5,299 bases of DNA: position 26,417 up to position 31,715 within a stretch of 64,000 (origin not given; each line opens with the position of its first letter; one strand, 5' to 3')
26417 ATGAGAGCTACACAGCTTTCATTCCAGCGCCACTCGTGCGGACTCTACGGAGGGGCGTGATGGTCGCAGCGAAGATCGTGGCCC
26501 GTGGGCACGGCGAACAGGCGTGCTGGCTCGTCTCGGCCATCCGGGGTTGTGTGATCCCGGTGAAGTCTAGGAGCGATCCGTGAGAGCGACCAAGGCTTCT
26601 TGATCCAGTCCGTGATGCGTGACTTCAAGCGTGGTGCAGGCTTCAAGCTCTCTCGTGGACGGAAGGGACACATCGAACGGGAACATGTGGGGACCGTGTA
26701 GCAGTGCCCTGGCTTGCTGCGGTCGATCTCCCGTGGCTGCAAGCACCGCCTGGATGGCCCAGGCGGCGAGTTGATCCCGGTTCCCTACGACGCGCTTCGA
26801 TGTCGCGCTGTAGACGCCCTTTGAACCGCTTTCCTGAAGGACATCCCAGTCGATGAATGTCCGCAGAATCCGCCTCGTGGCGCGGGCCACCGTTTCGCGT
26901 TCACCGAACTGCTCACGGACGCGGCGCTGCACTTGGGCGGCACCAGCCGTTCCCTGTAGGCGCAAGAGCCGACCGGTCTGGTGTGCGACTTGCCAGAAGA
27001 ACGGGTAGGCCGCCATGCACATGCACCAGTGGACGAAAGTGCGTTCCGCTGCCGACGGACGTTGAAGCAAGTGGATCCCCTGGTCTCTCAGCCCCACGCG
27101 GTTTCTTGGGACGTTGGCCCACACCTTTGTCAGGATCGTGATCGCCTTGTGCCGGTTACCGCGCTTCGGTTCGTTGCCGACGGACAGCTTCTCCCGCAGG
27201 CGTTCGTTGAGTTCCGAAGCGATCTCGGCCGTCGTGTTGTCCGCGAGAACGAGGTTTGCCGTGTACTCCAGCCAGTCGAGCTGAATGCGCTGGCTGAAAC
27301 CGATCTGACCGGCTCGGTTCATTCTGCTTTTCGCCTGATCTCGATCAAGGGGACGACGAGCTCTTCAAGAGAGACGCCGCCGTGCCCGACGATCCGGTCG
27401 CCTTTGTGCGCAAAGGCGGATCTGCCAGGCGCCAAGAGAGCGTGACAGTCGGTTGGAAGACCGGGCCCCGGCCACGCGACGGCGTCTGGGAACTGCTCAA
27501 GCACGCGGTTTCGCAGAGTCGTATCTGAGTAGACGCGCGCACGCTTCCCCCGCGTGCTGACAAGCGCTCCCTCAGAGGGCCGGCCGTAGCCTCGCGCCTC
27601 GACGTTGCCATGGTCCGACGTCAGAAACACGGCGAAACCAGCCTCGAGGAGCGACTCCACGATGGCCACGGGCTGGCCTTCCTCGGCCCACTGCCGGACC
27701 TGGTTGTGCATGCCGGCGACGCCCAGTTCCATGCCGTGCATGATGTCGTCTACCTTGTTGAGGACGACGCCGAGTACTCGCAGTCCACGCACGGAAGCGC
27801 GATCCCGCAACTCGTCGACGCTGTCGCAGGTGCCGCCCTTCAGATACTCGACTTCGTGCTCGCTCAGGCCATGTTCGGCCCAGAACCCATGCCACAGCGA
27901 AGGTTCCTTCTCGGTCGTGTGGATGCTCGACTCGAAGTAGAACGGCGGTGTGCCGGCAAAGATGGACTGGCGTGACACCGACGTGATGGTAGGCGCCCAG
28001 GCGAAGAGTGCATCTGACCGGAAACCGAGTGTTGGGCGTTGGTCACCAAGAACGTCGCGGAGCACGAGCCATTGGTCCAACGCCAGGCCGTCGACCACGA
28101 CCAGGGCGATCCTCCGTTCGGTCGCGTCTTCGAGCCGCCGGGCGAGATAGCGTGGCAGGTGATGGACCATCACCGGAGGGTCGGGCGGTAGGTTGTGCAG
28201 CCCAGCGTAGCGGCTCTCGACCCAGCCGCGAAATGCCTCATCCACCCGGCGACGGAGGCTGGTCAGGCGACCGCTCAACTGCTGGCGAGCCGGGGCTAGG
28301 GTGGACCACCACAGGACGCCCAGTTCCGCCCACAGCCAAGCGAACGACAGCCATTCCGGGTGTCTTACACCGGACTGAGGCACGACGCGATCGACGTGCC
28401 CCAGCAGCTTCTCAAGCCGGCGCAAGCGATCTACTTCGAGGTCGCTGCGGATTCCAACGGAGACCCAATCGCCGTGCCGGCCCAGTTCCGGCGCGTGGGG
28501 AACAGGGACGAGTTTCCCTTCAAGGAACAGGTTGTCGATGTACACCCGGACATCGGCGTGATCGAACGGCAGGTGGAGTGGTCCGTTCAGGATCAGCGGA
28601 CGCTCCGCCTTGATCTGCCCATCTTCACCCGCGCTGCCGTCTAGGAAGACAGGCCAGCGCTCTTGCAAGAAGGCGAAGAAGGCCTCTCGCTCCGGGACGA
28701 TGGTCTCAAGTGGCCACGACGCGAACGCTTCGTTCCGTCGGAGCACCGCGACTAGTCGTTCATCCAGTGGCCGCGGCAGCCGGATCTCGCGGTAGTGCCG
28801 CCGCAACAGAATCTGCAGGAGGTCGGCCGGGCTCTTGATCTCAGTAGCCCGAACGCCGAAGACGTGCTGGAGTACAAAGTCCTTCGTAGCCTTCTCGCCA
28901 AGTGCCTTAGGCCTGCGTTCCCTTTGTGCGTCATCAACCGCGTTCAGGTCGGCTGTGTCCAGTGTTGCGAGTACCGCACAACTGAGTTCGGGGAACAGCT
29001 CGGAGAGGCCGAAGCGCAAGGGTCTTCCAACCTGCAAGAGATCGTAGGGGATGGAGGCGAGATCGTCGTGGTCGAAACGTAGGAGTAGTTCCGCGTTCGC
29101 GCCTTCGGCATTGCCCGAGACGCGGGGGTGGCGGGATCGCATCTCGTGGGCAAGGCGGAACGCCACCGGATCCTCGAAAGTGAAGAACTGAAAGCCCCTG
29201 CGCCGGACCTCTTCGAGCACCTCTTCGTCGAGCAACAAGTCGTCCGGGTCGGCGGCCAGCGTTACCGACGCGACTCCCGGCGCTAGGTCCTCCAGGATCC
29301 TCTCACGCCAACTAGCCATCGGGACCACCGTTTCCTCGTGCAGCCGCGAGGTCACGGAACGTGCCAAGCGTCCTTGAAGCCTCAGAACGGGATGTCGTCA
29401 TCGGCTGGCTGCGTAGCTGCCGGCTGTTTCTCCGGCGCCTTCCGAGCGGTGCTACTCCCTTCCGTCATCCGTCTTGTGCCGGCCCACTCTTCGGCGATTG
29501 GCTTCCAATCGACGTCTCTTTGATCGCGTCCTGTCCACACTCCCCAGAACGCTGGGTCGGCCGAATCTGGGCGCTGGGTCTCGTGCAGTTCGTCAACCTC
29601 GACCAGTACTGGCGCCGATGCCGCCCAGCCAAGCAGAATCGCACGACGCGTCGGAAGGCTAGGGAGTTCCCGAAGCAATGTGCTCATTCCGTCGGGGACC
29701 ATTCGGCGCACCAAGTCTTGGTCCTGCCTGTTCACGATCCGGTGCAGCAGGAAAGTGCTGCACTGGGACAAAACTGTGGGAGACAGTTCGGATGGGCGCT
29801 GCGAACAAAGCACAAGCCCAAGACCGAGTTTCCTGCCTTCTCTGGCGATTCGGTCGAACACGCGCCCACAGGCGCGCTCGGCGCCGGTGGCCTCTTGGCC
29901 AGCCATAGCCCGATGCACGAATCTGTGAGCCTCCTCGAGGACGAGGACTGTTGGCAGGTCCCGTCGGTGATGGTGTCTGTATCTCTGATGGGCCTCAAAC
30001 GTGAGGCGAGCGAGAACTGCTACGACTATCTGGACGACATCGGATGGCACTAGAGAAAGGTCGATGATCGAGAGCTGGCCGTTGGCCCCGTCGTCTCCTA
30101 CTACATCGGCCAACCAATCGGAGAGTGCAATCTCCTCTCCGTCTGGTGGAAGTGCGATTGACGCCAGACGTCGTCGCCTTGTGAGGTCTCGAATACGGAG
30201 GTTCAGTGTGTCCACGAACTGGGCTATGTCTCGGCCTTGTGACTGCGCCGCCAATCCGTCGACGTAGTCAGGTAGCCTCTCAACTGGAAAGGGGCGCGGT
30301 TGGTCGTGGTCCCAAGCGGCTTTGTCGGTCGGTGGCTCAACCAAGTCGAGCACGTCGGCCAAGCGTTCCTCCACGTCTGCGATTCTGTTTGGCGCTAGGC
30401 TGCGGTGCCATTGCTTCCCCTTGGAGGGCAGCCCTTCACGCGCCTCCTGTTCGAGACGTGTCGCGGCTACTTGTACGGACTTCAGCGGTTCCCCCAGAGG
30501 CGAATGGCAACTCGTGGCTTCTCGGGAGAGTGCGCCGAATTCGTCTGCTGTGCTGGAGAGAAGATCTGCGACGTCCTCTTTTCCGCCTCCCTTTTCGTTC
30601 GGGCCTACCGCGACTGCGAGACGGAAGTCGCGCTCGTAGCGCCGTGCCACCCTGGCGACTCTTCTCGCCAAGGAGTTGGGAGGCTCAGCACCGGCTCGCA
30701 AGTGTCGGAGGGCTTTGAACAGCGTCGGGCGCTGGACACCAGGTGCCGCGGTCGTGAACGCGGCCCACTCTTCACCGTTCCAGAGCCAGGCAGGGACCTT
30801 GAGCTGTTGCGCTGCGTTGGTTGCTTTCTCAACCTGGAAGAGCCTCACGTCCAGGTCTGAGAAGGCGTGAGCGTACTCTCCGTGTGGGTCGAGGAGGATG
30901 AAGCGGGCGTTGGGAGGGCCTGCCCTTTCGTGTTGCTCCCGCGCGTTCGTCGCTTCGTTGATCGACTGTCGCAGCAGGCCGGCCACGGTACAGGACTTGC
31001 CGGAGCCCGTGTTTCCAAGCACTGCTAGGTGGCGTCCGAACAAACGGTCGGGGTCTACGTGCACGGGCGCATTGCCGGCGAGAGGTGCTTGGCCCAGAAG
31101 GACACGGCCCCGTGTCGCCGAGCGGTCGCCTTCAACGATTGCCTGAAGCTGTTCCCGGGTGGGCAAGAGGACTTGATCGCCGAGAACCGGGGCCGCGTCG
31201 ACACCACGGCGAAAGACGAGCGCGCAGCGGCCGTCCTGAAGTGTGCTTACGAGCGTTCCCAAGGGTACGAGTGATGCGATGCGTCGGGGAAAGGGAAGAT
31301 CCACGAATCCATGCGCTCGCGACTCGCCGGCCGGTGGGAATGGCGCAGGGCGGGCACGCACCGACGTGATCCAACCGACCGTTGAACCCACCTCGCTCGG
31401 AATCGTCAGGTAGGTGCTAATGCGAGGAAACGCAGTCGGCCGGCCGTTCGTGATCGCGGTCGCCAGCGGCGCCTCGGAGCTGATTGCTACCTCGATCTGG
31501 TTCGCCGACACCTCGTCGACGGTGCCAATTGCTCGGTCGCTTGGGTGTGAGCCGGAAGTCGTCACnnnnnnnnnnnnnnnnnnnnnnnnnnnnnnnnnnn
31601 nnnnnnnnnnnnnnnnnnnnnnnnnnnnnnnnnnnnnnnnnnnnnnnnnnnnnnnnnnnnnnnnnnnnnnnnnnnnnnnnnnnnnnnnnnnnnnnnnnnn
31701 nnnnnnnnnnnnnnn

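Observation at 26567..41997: BREX type 3 operon with a complete SIR2-HerA module embedded in the helicase (BrxHII) slot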

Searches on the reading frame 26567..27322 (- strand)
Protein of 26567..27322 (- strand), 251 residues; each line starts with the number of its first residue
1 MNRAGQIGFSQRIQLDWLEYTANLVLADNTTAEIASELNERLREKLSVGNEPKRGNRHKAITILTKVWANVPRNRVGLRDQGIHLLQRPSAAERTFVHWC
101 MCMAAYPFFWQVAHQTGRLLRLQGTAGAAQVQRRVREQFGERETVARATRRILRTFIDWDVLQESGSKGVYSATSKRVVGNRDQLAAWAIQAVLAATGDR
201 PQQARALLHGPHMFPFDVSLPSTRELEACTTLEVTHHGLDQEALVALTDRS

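Call 3: search_protein_families(library=pfam, proteins=[window:26567-27322:-], max_evalue=0.01)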
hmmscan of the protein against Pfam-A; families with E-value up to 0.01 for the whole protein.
window:26567-27322:- (251 aa): 0 families

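Call 4: search_protein_families(library=padloc, proteins=[window:26567-27322:-], max_evalue=0.001)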
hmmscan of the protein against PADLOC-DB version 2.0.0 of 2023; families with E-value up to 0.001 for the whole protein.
window:26567-27322:- (251 aa): 3 families
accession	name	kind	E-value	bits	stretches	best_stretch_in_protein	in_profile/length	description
PDLC02444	BrxA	-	1.2e-77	258.8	1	2-248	3-248/251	BrxA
PDLC02437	BrxA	-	2.9e-51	172.2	1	6-242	3-232/238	BrxA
PDLC02449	BrxA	-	5.1e-05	21.3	1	8-187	3-177/236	BrxA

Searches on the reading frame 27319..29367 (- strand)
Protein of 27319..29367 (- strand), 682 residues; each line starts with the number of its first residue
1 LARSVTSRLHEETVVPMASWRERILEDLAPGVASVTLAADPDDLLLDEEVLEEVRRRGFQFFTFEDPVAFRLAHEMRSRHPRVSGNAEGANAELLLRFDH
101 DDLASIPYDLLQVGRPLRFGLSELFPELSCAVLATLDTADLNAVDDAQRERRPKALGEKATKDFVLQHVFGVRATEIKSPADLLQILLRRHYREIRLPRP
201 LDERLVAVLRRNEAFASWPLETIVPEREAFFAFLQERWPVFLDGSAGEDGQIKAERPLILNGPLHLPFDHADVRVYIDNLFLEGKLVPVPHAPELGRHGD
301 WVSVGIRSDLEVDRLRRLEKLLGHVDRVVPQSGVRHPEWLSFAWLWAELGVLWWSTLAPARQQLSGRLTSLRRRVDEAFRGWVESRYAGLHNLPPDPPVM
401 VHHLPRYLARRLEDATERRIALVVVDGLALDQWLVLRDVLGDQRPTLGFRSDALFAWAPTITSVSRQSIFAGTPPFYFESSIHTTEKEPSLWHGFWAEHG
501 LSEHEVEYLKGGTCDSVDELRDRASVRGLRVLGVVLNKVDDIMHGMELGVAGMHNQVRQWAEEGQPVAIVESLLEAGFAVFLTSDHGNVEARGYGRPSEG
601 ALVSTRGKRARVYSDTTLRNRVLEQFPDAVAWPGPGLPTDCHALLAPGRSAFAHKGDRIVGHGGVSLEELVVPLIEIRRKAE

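Call 3: search_protein_families(library=pfam, proteins=[window:27319-29367:-], max_evalue=0.01)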
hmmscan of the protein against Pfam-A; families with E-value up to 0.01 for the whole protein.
window:27319-29367:- (682 aa): 1 family
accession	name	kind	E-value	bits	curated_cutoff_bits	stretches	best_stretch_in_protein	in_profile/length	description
PF08665.17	PglZ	-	6.4e-25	88.6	25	1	418-591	1-175/179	PglZ domain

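Call 4: search_protein_families(library=padloc, proteins=[window:27319-29367:-], max_evalue=0.001)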
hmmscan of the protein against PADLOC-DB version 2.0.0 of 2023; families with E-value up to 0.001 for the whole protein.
window:27319-29367:- (682 aa): 4 families
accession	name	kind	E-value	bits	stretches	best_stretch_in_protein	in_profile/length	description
PDLC02558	PglZ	-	3.2e-256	849.8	1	17-680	1-664/666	PglZ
PDLC02556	PglZ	-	9.2e-125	415.7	1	23-680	5-640/641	PglZ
PDLC02555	PglZ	-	1.4e-20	71.4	1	106-678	75-612/613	PglZ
PDLC02565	PglZ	-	1.3e-11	41.6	1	357-676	425-731/910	PglZ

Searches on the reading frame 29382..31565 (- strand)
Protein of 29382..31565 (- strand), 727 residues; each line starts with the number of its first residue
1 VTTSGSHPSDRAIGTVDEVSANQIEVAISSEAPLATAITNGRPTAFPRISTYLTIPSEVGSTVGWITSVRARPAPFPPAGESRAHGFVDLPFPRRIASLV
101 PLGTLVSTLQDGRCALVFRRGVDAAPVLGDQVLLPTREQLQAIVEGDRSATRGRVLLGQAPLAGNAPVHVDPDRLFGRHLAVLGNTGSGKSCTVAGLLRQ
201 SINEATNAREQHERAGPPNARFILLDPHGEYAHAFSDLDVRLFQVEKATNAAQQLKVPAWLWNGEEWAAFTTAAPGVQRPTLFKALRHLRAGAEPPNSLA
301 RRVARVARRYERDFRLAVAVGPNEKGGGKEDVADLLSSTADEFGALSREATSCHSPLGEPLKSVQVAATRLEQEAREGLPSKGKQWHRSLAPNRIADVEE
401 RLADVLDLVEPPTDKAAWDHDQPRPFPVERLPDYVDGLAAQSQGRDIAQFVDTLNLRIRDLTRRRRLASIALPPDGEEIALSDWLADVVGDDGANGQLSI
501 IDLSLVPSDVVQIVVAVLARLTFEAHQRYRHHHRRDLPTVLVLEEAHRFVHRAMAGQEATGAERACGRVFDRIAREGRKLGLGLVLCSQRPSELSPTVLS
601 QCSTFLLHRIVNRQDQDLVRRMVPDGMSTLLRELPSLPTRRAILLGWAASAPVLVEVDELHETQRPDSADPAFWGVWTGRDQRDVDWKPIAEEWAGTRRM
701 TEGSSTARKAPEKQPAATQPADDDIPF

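Call 3: search_protein_families(library=pfam, proteins=[window:29382-31565:-], max_evalue=0.01)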
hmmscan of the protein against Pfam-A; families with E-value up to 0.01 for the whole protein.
window:29382-31565:- (727 aa): 3 families
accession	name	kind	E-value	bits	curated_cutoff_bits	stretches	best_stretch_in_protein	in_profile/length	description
PF01935.23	DUF87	-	6.7e-23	82.4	23.2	1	162-291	8-125/220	Helicase HerA, central domain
PF01580.24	FtsK_SpoIIIE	-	0.00018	21.4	24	0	171-198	34-60/221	FtsK/SpoIIIE family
PF13401.12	AAA_22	-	0.0054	17.5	27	0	178-219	6-33/130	AAA domain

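Call 4: search_protein_families(library=padloc, proteins=[window:29382-31565:-], max_evalue=0.001)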
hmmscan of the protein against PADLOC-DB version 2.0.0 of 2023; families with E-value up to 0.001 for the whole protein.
window:29382-31565:- (727 aa): 16 families
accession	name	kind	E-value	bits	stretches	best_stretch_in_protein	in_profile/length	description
PDLC04098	HerA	-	2.3e-237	787.9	1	4-695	4-684/686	-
PDLC04105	HerA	-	2.8e-93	311.4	2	451-695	331-570/576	-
PDLC04102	HerA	-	3.6e-92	307.8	1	9-688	6-648/654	-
PDLC04106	HerA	-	9.9e-87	290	1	11-695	5-663/667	-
PDLC02188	HerA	-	1.3e-60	203.9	2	446-695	331-577/578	-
PDLC04100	HerA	-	2.5e-53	179.7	2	482-679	386-574/580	-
PDLC02185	HerA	-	3.9e-52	175.8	2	494-679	404-581/585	-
PDLC04103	HerA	-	9.3e-50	167.5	2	450-679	355-576/579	-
PDLC04097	HerA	-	5.2e-49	165.4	2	494-681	430-615/618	-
PDLC04104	HerA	-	2.4e-45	152.9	1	480-683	164-360/379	-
PDLC04101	HerA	-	8.6e-19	65.5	1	103-267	94-248/400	-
PDLC04140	mad8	-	1.5e-14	52.2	1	177-657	27-299/314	mads_8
PDLC01055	HerA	-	1.2e-13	48.7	1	520-627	405-497/532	Type III coevolved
PDLC04107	HerA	-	1.3e-13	48.7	1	103-266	95-252/306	-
PDLC04099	HerA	-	1.9e-13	48.2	1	100-203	92-195/214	-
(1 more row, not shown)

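Call 42: search_solved_structures(query=window:29382-31565:-, max_evalue=0.001, show_alignments=1)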
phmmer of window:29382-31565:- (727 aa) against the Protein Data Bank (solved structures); distinct sequences matched with E-value up to 0.001: 9.
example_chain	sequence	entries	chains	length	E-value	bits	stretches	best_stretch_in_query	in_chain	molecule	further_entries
8xau_A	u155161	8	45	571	3.3e-46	161.3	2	436-695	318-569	ATP-binding protein | HerA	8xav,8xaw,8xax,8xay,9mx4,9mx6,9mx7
8ziq_M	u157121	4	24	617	2.5e-45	158.4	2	452-697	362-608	HerA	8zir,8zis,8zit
8wiv_A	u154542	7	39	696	3.4e-43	151.4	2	493-695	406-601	Helicase HerA central domain-containing protein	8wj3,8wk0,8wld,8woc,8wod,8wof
9c1m_M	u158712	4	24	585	5.2e-43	150.7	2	496-677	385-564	ATP-binding protein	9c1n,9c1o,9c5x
8j4u_M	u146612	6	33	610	9e-30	107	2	499-678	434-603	Nucleoside triphosphate hydrolase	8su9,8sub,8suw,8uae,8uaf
8yho_A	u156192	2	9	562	1.5e-24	89.7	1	502-659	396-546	DUF87 domain-containing protein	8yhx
9x1l_A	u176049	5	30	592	3.9e-24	88.3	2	538-660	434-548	DNA helicase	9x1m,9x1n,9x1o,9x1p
4d2i_A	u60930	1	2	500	9.3e-19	70.6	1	493-677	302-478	HERA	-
8wet_A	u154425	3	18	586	8.4e-07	31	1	486-622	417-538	TdpA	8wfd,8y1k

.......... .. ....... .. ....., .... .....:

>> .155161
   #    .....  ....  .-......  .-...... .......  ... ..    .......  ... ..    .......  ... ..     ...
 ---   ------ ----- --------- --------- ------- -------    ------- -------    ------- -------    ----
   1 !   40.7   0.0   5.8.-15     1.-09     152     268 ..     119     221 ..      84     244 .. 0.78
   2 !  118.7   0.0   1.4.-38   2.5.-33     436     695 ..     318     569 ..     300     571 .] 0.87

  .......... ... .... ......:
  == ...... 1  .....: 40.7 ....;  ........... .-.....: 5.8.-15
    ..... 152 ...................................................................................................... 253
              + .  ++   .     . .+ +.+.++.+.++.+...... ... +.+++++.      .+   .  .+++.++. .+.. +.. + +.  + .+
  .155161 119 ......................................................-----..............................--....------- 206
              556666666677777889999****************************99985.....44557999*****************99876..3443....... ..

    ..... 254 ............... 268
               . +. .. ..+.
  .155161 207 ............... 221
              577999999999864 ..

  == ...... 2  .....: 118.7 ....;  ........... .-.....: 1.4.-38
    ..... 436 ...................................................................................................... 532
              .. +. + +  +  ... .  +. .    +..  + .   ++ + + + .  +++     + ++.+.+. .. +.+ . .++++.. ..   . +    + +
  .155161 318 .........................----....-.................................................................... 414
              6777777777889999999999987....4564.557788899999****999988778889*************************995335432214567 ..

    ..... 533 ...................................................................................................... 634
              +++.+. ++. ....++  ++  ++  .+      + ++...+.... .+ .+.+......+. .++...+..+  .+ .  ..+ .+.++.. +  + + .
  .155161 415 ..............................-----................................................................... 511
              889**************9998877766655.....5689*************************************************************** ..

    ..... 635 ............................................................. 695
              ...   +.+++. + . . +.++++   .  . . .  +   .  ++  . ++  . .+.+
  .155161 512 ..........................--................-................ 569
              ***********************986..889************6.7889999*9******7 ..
